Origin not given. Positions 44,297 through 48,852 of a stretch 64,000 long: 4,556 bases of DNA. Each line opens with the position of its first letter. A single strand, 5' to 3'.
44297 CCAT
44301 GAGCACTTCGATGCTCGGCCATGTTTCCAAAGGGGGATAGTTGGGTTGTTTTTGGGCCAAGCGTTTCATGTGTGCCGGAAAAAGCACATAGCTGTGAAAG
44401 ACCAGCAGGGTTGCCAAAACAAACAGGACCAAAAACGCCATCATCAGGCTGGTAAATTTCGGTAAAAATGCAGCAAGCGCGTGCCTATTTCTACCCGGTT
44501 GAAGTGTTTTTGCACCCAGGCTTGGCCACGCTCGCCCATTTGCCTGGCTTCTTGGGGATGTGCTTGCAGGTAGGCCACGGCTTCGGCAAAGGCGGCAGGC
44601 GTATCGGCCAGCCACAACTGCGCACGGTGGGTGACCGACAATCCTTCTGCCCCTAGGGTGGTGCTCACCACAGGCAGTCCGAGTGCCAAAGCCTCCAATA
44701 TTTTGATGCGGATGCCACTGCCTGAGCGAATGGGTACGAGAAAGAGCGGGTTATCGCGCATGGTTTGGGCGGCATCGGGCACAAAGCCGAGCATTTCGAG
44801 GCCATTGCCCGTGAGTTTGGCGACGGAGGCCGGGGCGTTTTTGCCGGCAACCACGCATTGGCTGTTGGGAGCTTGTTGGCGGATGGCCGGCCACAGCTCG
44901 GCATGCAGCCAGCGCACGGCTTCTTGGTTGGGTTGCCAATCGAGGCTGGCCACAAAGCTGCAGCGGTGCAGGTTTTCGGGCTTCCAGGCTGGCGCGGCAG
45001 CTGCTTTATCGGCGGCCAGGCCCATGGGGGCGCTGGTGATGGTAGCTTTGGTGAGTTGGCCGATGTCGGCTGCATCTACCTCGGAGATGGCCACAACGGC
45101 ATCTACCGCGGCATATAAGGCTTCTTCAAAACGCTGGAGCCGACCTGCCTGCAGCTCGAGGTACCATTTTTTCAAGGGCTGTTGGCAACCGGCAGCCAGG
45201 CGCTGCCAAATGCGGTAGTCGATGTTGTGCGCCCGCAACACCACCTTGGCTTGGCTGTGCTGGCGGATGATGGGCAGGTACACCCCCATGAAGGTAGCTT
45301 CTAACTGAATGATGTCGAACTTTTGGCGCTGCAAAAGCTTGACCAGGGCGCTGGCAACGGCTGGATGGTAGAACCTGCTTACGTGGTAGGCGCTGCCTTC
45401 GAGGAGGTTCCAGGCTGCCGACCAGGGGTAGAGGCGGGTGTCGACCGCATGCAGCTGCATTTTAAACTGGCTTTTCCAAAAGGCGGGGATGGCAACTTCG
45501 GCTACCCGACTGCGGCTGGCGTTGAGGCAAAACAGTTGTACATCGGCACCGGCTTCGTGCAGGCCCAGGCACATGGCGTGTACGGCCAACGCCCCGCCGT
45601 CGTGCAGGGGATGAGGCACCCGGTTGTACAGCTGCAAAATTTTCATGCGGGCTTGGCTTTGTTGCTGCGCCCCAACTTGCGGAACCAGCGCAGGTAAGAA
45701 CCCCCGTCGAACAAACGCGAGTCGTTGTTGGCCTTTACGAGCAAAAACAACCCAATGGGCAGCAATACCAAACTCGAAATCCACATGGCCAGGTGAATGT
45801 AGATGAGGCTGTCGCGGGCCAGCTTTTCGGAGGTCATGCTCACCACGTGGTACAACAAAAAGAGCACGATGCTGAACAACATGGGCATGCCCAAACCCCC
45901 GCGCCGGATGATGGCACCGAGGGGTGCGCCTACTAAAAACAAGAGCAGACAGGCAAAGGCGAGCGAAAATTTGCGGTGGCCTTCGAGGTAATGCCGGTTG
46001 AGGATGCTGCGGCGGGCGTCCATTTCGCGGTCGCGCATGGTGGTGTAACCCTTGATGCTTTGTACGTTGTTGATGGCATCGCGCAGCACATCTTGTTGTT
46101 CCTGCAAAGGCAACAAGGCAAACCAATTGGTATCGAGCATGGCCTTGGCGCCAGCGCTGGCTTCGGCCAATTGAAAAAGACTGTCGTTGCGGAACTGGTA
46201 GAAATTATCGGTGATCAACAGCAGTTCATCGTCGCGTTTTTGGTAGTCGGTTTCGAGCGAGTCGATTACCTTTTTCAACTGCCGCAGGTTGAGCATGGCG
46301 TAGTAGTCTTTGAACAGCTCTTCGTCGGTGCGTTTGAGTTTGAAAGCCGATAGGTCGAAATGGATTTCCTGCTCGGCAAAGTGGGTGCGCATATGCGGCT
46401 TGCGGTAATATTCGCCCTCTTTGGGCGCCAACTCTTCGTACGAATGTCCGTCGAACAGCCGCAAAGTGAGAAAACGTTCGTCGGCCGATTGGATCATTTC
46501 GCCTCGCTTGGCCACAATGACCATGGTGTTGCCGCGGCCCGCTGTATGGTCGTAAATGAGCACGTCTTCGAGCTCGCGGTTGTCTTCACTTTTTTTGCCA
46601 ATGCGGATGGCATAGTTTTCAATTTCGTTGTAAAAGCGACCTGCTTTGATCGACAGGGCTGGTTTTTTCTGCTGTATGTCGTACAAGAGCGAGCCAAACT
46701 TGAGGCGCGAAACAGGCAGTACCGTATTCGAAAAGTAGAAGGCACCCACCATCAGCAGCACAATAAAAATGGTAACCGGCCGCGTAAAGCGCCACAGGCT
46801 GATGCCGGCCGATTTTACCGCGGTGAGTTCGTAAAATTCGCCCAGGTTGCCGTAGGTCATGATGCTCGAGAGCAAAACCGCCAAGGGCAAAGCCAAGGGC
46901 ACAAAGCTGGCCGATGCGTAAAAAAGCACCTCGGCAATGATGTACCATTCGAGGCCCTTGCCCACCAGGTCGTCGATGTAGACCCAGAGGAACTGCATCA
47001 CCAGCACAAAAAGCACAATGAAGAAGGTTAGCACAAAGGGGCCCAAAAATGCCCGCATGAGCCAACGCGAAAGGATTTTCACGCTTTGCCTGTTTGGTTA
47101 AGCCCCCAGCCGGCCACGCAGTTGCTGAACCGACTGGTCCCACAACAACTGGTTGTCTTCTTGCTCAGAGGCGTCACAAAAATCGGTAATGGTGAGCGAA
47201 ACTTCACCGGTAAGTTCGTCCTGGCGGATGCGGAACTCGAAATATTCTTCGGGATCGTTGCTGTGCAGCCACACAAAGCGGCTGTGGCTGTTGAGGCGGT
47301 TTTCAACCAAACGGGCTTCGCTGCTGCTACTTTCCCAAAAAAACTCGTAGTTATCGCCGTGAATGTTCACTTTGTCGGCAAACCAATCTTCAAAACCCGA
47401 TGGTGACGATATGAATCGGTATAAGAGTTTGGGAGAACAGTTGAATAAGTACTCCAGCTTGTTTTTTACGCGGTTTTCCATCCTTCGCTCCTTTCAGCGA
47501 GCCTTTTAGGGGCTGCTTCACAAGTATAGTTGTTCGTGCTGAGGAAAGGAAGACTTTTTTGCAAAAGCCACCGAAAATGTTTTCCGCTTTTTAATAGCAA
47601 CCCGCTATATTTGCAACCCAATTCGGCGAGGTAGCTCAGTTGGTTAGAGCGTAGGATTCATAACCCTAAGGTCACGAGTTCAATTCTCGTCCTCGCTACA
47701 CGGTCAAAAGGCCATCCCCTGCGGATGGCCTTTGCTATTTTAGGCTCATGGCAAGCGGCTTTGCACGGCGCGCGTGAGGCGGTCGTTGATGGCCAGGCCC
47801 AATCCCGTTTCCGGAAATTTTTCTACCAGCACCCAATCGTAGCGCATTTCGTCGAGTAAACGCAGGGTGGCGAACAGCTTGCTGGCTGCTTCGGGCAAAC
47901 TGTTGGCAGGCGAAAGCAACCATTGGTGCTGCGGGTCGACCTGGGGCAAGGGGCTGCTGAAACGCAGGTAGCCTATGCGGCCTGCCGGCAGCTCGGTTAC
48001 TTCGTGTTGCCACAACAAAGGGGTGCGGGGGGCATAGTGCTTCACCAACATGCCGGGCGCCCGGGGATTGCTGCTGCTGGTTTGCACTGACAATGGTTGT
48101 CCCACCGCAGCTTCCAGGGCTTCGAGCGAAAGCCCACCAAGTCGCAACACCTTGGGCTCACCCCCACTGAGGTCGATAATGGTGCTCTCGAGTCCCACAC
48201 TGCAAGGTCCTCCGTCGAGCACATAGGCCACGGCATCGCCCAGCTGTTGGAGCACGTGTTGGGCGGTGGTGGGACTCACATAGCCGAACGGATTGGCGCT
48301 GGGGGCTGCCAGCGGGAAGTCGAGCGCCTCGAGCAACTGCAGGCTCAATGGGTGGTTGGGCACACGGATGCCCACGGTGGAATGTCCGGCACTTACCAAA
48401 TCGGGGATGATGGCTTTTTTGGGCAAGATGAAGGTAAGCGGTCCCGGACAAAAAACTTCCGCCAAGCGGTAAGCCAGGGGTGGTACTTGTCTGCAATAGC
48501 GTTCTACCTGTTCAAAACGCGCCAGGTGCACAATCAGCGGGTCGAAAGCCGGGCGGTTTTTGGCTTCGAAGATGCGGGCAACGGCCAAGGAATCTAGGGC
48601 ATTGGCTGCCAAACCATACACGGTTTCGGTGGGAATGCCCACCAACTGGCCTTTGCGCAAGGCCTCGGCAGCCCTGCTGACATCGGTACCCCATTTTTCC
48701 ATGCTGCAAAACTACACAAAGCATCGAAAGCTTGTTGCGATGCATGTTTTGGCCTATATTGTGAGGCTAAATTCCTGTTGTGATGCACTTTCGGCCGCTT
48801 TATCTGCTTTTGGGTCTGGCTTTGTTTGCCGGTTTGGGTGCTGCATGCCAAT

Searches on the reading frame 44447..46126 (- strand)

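Call 16: search_protein_families(library=pfam, proteins=[window:44447-46126:-])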
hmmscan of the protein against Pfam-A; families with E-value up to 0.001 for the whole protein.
window:44447-46126:- (560 aa): 5 families
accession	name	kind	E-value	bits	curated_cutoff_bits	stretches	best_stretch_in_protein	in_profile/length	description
PF13692.12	Glyco_trans_1_4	-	4.5e-21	76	27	1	389-520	4-139/142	Glycosyl transferases group 1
PF00534.26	Glycos_transf_1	-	2e-09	37.6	26.4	1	410-536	35-171/172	Glycosyl transferases group 1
PF13524.12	Glyco_trans_1_2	-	4.6e-09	36.8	25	1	422-543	15-134/144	Glycosyl transferase-like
PF13439.12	Glyco_transf_4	-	2.2e-08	34.7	28.5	1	177-357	3-150/170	Glycosyltransferase Family 4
PF13579.12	Glyco_trans_4_4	-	4.4e-08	34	29.7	1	177-357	2-144/158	Glycosyl transferase 4-like domain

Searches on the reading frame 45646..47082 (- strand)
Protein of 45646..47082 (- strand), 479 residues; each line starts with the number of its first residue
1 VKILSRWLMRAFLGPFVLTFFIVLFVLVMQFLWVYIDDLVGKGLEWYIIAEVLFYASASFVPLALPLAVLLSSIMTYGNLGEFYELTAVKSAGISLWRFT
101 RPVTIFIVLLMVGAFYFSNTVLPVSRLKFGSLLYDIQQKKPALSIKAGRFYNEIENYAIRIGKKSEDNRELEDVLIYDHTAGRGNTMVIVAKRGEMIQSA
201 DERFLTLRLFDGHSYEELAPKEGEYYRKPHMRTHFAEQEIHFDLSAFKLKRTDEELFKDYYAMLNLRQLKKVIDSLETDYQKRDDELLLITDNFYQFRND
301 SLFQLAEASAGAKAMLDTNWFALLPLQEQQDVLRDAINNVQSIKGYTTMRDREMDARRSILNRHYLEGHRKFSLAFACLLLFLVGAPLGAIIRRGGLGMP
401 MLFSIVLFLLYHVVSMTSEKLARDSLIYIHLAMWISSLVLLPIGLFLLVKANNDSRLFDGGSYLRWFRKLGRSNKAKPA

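Call 16: search_protein_families(library=pfam, proteins=[window:45646-47082:-])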
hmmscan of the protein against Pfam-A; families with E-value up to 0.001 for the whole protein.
window:45646-47082:- (479 aa): 1 family
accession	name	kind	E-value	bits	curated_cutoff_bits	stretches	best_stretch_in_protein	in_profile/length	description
PF03739.19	LptF_LptG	-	1.9e-73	248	27.9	1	6-448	1-351/353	Lipopolysaccharide export system permease LptF/LptG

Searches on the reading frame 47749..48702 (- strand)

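Call 16: search_protein_families(library=pfam, proteins=[window:47749-48702:-])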
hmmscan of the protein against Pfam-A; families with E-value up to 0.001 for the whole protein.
window:47749-48702:- (318 aa): 2 families
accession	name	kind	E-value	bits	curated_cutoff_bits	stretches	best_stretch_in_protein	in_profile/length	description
PF01300.24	Sua5_yciO_yrdC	-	6.9e-61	205.3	25.1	1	13-189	1-178/178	Telomere recombination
PF03481.19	Sua5_C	-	6.3e-24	85.5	22.9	1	192-312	2-134/136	Threonylcarbamoyl-AMP synthase, C-terminal domain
